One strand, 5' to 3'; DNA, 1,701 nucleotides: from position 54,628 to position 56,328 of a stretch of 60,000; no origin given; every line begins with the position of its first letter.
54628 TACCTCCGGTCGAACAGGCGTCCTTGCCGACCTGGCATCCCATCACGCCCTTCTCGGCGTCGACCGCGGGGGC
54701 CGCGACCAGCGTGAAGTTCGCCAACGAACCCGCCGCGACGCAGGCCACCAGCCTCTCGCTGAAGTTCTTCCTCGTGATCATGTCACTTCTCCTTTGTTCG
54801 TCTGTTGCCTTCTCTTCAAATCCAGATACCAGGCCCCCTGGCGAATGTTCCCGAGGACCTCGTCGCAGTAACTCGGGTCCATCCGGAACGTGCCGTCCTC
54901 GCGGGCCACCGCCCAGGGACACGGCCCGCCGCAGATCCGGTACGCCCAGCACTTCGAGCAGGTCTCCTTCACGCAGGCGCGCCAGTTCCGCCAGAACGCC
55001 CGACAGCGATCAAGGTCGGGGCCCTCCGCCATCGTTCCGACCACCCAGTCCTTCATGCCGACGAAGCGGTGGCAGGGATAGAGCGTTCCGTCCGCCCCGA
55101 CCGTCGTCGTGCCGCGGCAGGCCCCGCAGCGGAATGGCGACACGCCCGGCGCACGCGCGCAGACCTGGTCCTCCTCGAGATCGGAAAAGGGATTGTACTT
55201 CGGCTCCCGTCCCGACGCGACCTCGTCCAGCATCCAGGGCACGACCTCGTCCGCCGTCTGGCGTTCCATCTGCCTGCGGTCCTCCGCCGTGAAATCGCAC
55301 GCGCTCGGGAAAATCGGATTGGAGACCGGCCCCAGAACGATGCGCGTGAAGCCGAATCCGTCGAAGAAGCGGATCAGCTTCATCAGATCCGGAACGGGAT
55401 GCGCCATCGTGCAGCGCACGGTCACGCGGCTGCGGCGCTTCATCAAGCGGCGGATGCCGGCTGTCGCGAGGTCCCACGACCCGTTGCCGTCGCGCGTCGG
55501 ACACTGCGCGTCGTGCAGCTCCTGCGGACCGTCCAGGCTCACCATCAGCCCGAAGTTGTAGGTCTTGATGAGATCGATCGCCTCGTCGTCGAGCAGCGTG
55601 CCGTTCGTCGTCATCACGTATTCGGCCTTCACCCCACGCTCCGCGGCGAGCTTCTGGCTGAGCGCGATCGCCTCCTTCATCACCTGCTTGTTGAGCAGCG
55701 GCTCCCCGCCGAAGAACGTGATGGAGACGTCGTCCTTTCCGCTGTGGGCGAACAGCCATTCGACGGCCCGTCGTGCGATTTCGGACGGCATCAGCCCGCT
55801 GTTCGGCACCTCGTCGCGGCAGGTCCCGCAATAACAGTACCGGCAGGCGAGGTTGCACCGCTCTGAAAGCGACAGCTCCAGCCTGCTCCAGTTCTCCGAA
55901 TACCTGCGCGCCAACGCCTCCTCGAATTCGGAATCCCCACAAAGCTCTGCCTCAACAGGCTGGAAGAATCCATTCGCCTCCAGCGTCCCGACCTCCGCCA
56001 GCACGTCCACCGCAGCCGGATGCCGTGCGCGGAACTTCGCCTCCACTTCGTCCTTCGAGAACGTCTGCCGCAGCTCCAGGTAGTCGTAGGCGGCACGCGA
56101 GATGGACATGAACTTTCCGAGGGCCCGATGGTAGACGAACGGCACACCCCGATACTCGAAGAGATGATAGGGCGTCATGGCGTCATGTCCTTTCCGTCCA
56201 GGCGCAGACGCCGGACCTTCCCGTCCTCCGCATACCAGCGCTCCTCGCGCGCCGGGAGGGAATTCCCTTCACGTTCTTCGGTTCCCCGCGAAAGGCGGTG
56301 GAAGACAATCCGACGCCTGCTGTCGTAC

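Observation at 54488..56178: Radical SAM/SPASM enzyme ATGA-coupled to a Cys-rich peptide with four D-x-C repeats: candidate new thioether (ranthipeptide-like) RiPP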

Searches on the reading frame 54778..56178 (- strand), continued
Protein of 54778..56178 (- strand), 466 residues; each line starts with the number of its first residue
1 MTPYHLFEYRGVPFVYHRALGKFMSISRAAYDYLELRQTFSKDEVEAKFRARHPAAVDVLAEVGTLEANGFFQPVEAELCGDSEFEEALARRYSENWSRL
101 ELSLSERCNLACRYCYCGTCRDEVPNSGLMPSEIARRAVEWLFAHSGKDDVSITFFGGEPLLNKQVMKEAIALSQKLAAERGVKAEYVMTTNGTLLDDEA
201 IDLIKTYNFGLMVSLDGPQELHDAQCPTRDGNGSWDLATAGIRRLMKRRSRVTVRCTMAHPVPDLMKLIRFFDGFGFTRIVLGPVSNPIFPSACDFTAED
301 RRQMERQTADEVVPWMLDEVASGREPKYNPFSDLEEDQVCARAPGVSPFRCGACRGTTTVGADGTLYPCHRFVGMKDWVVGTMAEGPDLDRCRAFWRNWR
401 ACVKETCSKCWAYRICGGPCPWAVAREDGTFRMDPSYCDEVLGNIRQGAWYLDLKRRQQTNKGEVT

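Call 71: search_protein_families(library=ncbifam, proteins=[L086:6001-7569:+, L004:573-1940:+, L005:290-1651:+, L006:4391-5380:+, L007:4849-6165:+, L008:6001-7314:+, L009:6001-6966:+, L018:6001-7311:+, L016:6001-7230:+, L045:6001-6954:+], max_evalue=1e-30)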
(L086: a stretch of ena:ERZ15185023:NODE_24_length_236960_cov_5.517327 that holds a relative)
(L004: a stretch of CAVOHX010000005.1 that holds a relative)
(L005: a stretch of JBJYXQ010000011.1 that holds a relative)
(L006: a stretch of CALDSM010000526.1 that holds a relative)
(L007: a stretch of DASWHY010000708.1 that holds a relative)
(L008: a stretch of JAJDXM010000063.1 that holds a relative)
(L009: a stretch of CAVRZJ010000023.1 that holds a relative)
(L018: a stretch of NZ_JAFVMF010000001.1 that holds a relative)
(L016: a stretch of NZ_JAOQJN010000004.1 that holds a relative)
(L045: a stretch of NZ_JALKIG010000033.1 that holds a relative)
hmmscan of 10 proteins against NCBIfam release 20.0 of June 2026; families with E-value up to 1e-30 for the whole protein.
L086:6001-7569:+ (522 aa): 10 families
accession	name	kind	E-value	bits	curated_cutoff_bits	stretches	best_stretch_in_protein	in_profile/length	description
NF047865.1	rSAM_PapB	equivalog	5e-72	242.9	340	1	124-459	5-330/330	PapB family radical SAM/SPASM ranthipeptide maturase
TIGR04064.1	rSAM_nif11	equivalog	2.7e-68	230.8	518.7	1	24-476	3-432/459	nif11-like peptide radical SAM maturase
TIGR03974.1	rSAM_six_Cys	equivalog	2.7e-63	214.4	425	1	26-467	2-439/451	thioether cross-link-forming SCIFF peptide maturase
TIGR03906.1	quino_hemo_SAM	equivalog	7.1e-61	206.3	453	1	25-479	3-449/467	quinohemoprotein amine dehydrogenase maturation protein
NF040492.1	not_ScfB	exception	7.7e-48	163.5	855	1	26-446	5-416/450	ScfB-related radical SAM/SPASM orphan maturase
TIGR04068.1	rSAM_ocin_clost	equivalog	2.9e-44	151.7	500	1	25-446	2-421/462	Cys-rich peptide radical SAM maturase CcpM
NF035951.1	rSAM_RumMC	equivalog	7.2e-35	120.6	720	1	27-271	19-261/510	RumMC family radical SAM sactipeptide maturase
TIGR04083.1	rSAM_pep_methan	hypoth_equivalog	3.6e-32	111.7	300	1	131-463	9-329/376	TIGR04083 family peptide-modifying radical SAM enzyme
TIGR04280.1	geopep_mat_rSAM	hypoth_equivalog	4.1e-32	111.7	400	1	44-447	10-394/428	geopeptide radical SAM maturase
TIGR03942.1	sulfatase_rSAM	equivalog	2.3e-31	109.2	349.45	0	129-470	8-347/363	anaerobic sulfatase maturase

L004:573-1940:+ (456 aa): 13 families
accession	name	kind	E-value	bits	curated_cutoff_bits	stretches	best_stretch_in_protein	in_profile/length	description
NF047865.1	rSAM_PapB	equivalog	2.7e-84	283.2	340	1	102-420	5-319/330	PapB family radical SAM/SPASM ranthipeptide maturase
TIGR04064.1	rSAM_nif11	equivalog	9.6e-79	265.2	518.7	1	1-437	1-420/459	nif11-like peptide radical SAM maturase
TIGR03906.1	quino_hemo_SAM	equivalog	3.1e-78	263.5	453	1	4-453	3-450/467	quinohemoprotein amine dehydrogenase maturation protein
TIGR03974.1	rSAM_six_Cys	equivalog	5.8e-68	229.8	425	1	5-438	2-437/451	thioether cross-link-forming SCIFF peptide maturase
NF040492.1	not_ScfB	exception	5.9e-60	203.4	855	1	5-418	5-416/450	ScfB-related radical SAM/SPASM orphan maturase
TIGR04068.1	rSAM_ocin_clost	equivalog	2.2e-58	198.3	500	1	4-445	2-448/462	Cys-rich peptide radical SAM maturase CcpM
NF035951.1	rSAM_RumMC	equivalog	1.5e-42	146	720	1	6-248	19-261/510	RumMC family radical SAM sactipeptide maturase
TIGR03942.1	sulfatase_rSAM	equivalog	1.9e-34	119.4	349.45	1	108-437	9-344/363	anaerobic sulfatase maturase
TIGR04280.1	geopep_mat_rSAM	hypoth_equivalog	2.9e-34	118.8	400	1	99-426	83-401/428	geopeptide radical SAM maturase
NF038107.1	rSAM_NF038107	equivalog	4.4e-33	114.7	600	1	104-450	89-430/444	Cys-every-fifth radical SAM/SPASM peptide maturase CefB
TIGR04163.1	rSAM_cobopep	equivalog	6.8e-33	114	375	1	104-431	66-401/428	peptide-modifying radical SAM enzyme CbpB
NF038170.1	lachnocin_rSAM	equivalog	1.7e-31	109.6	550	0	94-249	70-226/440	lachnocin radical SAM maturase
TIGR04148.1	GG_samocin_CFB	equivalog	3.3e-31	108.9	300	0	100-248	17-172/411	radical SAM peptide maturase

L005:290-1651:+ (454 aa): 13 families
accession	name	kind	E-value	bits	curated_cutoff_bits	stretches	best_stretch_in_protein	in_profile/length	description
TIGR03906.1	quino_hemo_SAM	equivalog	1.3e-82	277.9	453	1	5-452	4-449/467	quinohemoprotein amine dehydrogenase maturation protein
NF047865.1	rSAM_PapB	equivalog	1.1e-81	274.7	340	1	102-419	5-318/330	PapB family radical SAM/SPASM ranthipeptide maturase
TIGR04064.1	rSAM_nif11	equivalog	1.2e-80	271.5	518.7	1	3-446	3-429/459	nif11-like peptide radical SAM maturase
TIGR03974.1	rSAM_six_Cys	equivalog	4.9e-67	226.7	425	1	7-447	4-446/451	thioether cross-link-forming SCIFF peptide maturase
NF040492.1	not_ScfB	exception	5e-61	206.9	855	1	4-447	4-445/450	ScfB-related radical SAM/SPASM orphan maturase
TIGR04068.1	rSAM_ocin_clost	equivalog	2.5e-57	194.8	500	1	4-249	2-235/462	Cys-rich peptide radical SAM maturase CcpM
NF035951.1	rSAM_RumMC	equivalog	2.8e-44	151.7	720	1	7-248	20-261/510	RumMC family radical SAM sactipeptide maturase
NF038170.1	lachnocin_rSAM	equivalog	6.7e-35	120.8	550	0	91-249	67-226/440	lachnocin radical SAM maturase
TIGR04163.1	rSAM_cobopep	equivalog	1.5e-34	119.5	375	1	102-432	66-402/428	peptide-modifying radical SAM enzyme CbpB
TIGR03942.1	sulfatase_rSAM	equivalog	6.8e-34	117.5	349.45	1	108-444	9-351/363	anaerobic sulfatase maturase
TIGR04280.1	geopep_mat_rSAM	hypoth_equivalog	4.9e-33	114.7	400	1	98-421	82-396/428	geopeptide radical SAM maturase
TIGR04148.1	GG_samocin_CFB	equivalog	1.5e-32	113.3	300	0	100-247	17-171/411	radical SAM peptide maturase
NF038107.1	rSAM_NF038107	equivalog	3.1e-31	108.6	600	1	102-417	87-400/444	Cys-every-fifth radical SAM/SPASM peptide maturase CefB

L006:4391-5380:+ (330 aa): 9 families
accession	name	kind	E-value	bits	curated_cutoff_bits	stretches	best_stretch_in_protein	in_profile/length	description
TIGR04064.1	rSAM_nif11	equivalog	5.2e-81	272.7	518.7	1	2-327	79-401/459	nif11-like peptide radical SAM maturase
NF047865.1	rSAM_PapB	equivalog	3.2e-79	266.6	340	1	1-327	3-317/330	PapB family radical SAM/SPASM ranthipeptide maturase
TIGR03906.1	quino_hemo_SAM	equivalog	6.1e-79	265.8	453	1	2-328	95-416/467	quinohemoprotein amine dehydrogenase maturation protein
TIGR03974.1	rSAM_six_Cys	equivalog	2.2e-70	237.8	425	1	3-328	99-418/451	thioether cross-link-forming SCIFF peptide maturase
NF040492.1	not_ScfB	exception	1.1e-56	192.6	855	1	4-327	98-416/450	ScfB-related radical SAM/SPASM orphan maturase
TIGR04068.1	rSAM_ocin_clost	equivalog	1.6e-46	159.1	500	1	2-157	85-234/462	Cys-rich peptide radical SAM maturase CcpM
TIGR04280.1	geopep_mat_rSAM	hypoth_equivalog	4.4e-34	118.2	400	0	6-154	89-229/428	geopeptide radical SAM maturase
TIGR03978.1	rSAM_paired_1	equivalog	3.6e-32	111.7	370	1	5-323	87-414/466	His-Xaa-Ser system radical SAM maturase HxsB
TIGR04115.1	rSAM_Cxxx_rpt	equivalog_domain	2e-31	109.8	350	1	3-328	4-325/359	radical SAM peptide maturase, CXXX-repeat target family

L007:4849-6165:+ (439 aa): 11 families
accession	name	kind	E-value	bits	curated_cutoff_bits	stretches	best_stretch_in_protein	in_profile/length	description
TIGR03906.1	quino_hemo_SAM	equivalog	2.4e-81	273.8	453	1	13-410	29-418/467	quinohemoprotein amine dehydrogenase maturation protein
NF047865.1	rSAM_PapB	equivalog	4.6e-81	272.6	340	1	78-407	3-317/330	PapB family radical SAM/SPASM ranthipeptide maturase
TIGR04064.1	rSAM_nif11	equivalog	5e-80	269.4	518.7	1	67-435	67-429/459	nif11-like peptide radical SAM maturase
TIGR03974.1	rSAM_six_Cys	equivalog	6.1e-62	209.9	425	1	70-436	91-446/451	thioether cross-link-forming SCIFF peptide maturase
NF040492.1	not_ScfB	exception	4.1e-52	177.5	855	1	79-436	96-445/450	ScfB-related radical SAM/SPASM orphan maturase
TIGR04068.1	rSAM_ocin_clost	equivalog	1.8e-51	175.5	500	1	79-434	85-448/462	Cys-rich peptide radical SAM maturase CcpM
TIGR04280.1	geopep_mat_rSAM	hypoth_equivalog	2.7e-36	125.4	400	1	80-241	86-245/428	geopeptide radical SAM maturase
NF035951.1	rSAM_RumMC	equivalog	6.4e-32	110.9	720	0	79-228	113-262/510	RumMC family radical SAM sactipeptide maturase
TIGR03978.1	rSAM_paired_1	equivalog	2e-31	109.3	370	1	81-410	86-420/466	His-Xaa-Ser system radical SAM maturase HxsB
TIGR03942.1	sulfatase_rSAM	equivalog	2.5e-31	109.1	349.45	1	84-411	7-329/363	anaerobic sulfatase maturase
NF041298.1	rSAM_mat_DynA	equivalog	8.5e-31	107.2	450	0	85-418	8-333/356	dynobactin maturation radical SAM/SPASM protein DynA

L008:6001-7314:+ (438 aa): 12 families
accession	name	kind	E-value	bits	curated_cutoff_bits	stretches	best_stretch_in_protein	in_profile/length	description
TIGR03906.1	quino_hemo_SAM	equivalog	8.5e-155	515.9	453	1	1-438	3-434/467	quinohemoprotein amine dehydrogenase maturation protein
NF047865.1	rSAM_PapB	equivalog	1.2e-83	281.1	340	1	91-429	2-327/330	PapB family radical SAM/SPASM ranthipeptide maturase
TIGR04064.1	rSAM_nif11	equivalog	1.6e-75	254.6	518.7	1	45-437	31-419/459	nif11-like peptide radical SAM maturase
TIGR03974.1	rSAM_six_Cys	equivalog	6.7e-74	249.4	425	1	2-424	2-422/451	thioether cross-link-forming SCIFF peptide maturase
NF040492.1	not_ScfB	exception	2.2e-66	224.6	855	1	2-429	5-426/450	ScfB-related radical SAM/SPASM orphan maturase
TIGR04068.1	rSAM_ocin_clost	equivalog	1.1e-53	182.7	500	1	90-247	82-234/462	Cys-rich peptide radical SAM maturase CcpM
NF035951.1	rSAM_RumMC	equivalog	3.5e-37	128.2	720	0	90-248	110-262/510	RumMC family radical SAM sactipeptide maturase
NF038170.1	lachnocin_rSAM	equivalog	4.9e-35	121.2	550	1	92-415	76-392/440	lachnocin radical SAM maturase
TIGR04280.1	geopep_mat_rSAM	hypoth_equivalog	1.9e-33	116.1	400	0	93-244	85-229/428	geopeptide radical SAM maturase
TIGR03942.1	sulfatase_rSAM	equivalog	1.1e-31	110.2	349.45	1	94-436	3-342/363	anaerobic sulfatase maturase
NF041707.1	rSAM_YhhB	equivalog_domain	1.2e-31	109.9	445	1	91-252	1-159/369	cyclophane-forming radical SAM/SPASM peptide maturase YhhB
NF038107.1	rSAM_NF038107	equivalog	3.7e-31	108.4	600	0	95-419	88-401/444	Cys-every-fifth radical SAM/SPASM peptide maturase CefB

L009:6001-6966:+ (322 aa): 8 families
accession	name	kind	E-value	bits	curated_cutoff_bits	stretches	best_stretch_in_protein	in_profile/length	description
NF047865.1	rSAM_PapB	equivalog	1.8e-70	237.8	340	1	1-322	5-316/330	PapB family radical SAM/SPASM ranthipeptide maturase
TIGR04064.1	rSAM_nif11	equivalog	1.9e-69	234.6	518.7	1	1-322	80-400/459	nif11-like peptide radical SAM maturase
TIGR03906.1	quino_hemo_SAM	equivalog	4.8e-66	223.3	453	1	3-322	98-414/467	quinohemoprotein amine dehydrogenase maturation protein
TIGR03974.1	rSAM_six_Cys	equivalog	3e-64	217.5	425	1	3-322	101-416/451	thioether cross-link-forming SCIFF peptide maturase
NF040492.1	not_ScfB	exception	8.2e-53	179.9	855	1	3-322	99-415/450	ScfB-related radical SAM/SPASM orphan maturase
TIGR04068.1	rSAM_ocin_clost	equivalog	1e-42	146.6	500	1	3-152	88-232/462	Cys-rich peptide radical SAM maturase CcpM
TIGR04115.1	rSAM_Cxxx_rpt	equivalog_domain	2.6e-33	116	350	1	3-291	6-293/359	radical SAM peptide maturase, CXXX-repeat target family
NF035951.1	rSAM_RumMC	equivalog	1.2e-31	110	720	0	3-166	116-273/510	RumMC family radical SAM sactipeptide maturase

L018:6001-7311:+ (437 aa): 11 families
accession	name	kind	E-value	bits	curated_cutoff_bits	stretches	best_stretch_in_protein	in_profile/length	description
TIGR03906.1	quino_hemo_SAM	equivalog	8.6e-185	614.8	453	1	1-437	4-434/467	quinohemoprotein amine dehydrogenase maturation protein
NF047865.1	rSAM_PapB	equivalog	2.7e-87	293.1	340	1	92-429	2-328/330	PapB family radical SAM/SPASM ranthipeptide maturase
TIGR03974.1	rSAM_six_Cys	equivalog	1.2e-80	271.6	425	1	1-431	2-430/451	thioether cross-link-forming SCIFF peptide maturase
TIGR04064.1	rSAM_nif11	equivalog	6.4e-79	265.8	518.7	1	78-436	63-419/459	nif11-like peptide radical SAM maturase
NF040492.1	not_ScfB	exception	1.1e-72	245.4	855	1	1-429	5-427/450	ScfB-related radical SAM/SPASM orphan maturase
TIGR04068.1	rSAM_ocin_clost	equivalog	4e-58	197.4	500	1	91-415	82-419/462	Cys-rich peptide radical SAM maturase CcpM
TIGR03942.1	sulfatase_rSAM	equivalog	1.2e-36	126.6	349.45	1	97-436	5-343/363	anaerobic sulfatase maturase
NF035951.1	rSAM_RumMC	equivalog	2.9e-35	121.9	720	0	3-252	20-267/510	RumMC family radical SAM sactipeptide maturase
NF038170.1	lachnocin_rSAM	equivalog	2.5e-33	115.6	550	1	93-414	76-392/440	lachnocin radical SAM maturase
NF038107.1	rSAM_NF038107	equivalog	1.6e-31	109.6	600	1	98-423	90-406/444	Cys-every-fifth radical SAM/SPASM peptide maturase CefB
TIGR04280.1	geopep_mat_rSAM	hypoth_equivalog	1.8e-31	109.6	400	0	45-243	38-229/428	geopeptide radical SAM maturase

L016:6001-7230:+ (410 aa): 11 families
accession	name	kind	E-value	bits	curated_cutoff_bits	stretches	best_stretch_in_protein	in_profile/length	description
TIGR03974.1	rSAM_six_Cys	equivalog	5.5e-226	750.7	425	1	1-410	2-416/451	thioether cross-link-forming SCIFF peptide maturase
NF040492.1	not_ScfB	exception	6.9e-171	569.1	855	1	1-410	5-415/450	ScfB-related radical SAM/SPASM orphan maturase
NF047865.1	rSAM_PapB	equivalog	2.5e-85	286.6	340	1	90-410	2-316/330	PapB family radical SAM/SPASM ranthipeptide maturase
TIGR04064.1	rSAM_nif11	equivalog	8.6e-81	272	518.7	1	1-410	5-400/459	nif11-like peptide radical SAM maturase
TIGR03906.1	quino_hemo_SAM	equivalog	1.9e-80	270.8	453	1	1-410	4-414/467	quinohemoprotein amine dehydrogenase maturation protein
TIGR04068.1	rSAM_ocin_clost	equivalog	4e-47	161.2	500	1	1-407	3-418/462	Cys-rich peptide radical SAM maturase CcpM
TIGR03978.1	rSAM_paired_1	equivalog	6.7e-37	127.3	370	1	53-407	38-414/466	His-Xaa-Ser system radical SAM maturase HxsB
TIGR04115.1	rSAM_Cxxx_rpt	equivalog_domain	1.5e-36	126.7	350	1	91-402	2-318/359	radical SAM peptide maturase, CXXX-repeat target family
TIGR04280.1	geopep_mat_rSAM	hypoth_equivalog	4.5e-36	124.7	400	1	77-410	71-392/428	geopeptide radical SAM maturase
NF038107.1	rSAM_NF038107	equivalog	7.2e-33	114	600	1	32-410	29-400/444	Cys-every-fifth radical SAM/SPASM peptide maturase CefB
TIGR03942.1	sulfatase_rSAM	equivalog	1.7e-32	112.9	349.45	1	97-410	7-324/363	anaerobic sulfatase maturase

L045:6001-6954:+ (318 aa): 10 families
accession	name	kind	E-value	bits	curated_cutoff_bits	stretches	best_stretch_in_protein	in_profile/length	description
TIGR03974.1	rSAM_six_Cys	equivalog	7.8e-143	476.6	425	1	1-318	101-416/451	thioether cross-link-forming SCIFF peptide maturase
NF040492.1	not_ScfB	exception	2.4e-121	405.7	855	1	1-318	99-415/450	ScfB-related radical SAM/SPASM orphan maturase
NF047865.1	rSAM_PapB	equivalog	2.2e-78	263.8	340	1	1-318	7-316/330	PapB family radical SAM/SPASM ranthipeptide maturase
TIGR04064.1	rSAM_nif11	equivalog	9.1e-71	238.9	518.7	1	2-318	83-400/459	nif11-like peptide radical SAM maturase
TIGR03906.1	quino_hemo_SAM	equivalog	1.2e-65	221.9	453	1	1-318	98-414/467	quinohemoprotein amine dehydrogenase maturation protein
TIGR04068.1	rSAM_ocin_clost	equivalog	4.2e-44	151.2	500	1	1-157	88-242/462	Cys-rich peptide radical SAM maturase CcpM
TIGR03978.1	rSAM_paired_1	equivalog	1.2e-35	123.2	370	1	5-315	91-414/466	His-Xaa-Ser system radical SAM maturase HxsB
TIGR04115.1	rSAM_Cxxx_rpt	equivalog_domain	3.5e-34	118.9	350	1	3-289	8-296/359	radical SAM peptide maturase, CXXX-repeat target family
TIGR03942.1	sulfatase_rSAM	equivalog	1e-32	113.6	349.45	1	4-318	8-324/363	anaerobic sulfatase maturase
NF035951.1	rSAM_RumMC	equivalog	3e-31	108.7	720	0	1-147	116-261/510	RumMC family radical SAM sactipeptide maturase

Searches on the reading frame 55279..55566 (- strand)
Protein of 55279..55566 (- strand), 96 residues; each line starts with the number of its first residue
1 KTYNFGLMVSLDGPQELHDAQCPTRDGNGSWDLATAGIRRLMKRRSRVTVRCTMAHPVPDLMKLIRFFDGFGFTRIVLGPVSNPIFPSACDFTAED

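Call 37: find_related_loci(query=A3, collection=metagenome_contigs, flank=5000)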
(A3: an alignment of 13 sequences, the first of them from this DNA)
Query A3 (96 aa) in metagenome_contigs; peptide patterns used: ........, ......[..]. (x = any residue, [..] = any of these).
152 stretches matched a pattern; 78 encode a relative of the query (tblastn E <= 1e-3); 78 distinct loci.
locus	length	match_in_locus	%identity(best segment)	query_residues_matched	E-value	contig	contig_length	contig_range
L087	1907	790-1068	82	4-96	4e-50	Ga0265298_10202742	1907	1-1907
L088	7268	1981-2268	76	1-96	4e-49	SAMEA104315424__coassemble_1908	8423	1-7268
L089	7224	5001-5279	81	4-96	2e-48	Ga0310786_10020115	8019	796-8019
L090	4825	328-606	78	4-96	2e-47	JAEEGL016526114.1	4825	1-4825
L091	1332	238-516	78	4-96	1e-48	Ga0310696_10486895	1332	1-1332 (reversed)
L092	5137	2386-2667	77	3-96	4e-47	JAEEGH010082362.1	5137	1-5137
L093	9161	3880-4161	77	3-96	4e-47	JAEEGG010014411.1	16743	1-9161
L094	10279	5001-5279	74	4-96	5e-47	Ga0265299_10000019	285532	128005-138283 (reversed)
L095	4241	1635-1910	80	4-96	2e-46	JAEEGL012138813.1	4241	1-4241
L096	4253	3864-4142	76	4-96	4e-46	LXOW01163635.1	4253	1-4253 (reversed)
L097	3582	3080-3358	76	4-96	1e-45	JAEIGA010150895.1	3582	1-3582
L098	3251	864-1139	77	4-96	2e-45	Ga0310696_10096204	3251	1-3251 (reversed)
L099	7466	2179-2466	71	1-96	4e-45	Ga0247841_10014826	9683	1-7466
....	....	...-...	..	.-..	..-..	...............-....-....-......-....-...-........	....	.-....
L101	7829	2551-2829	77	4-96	4e-45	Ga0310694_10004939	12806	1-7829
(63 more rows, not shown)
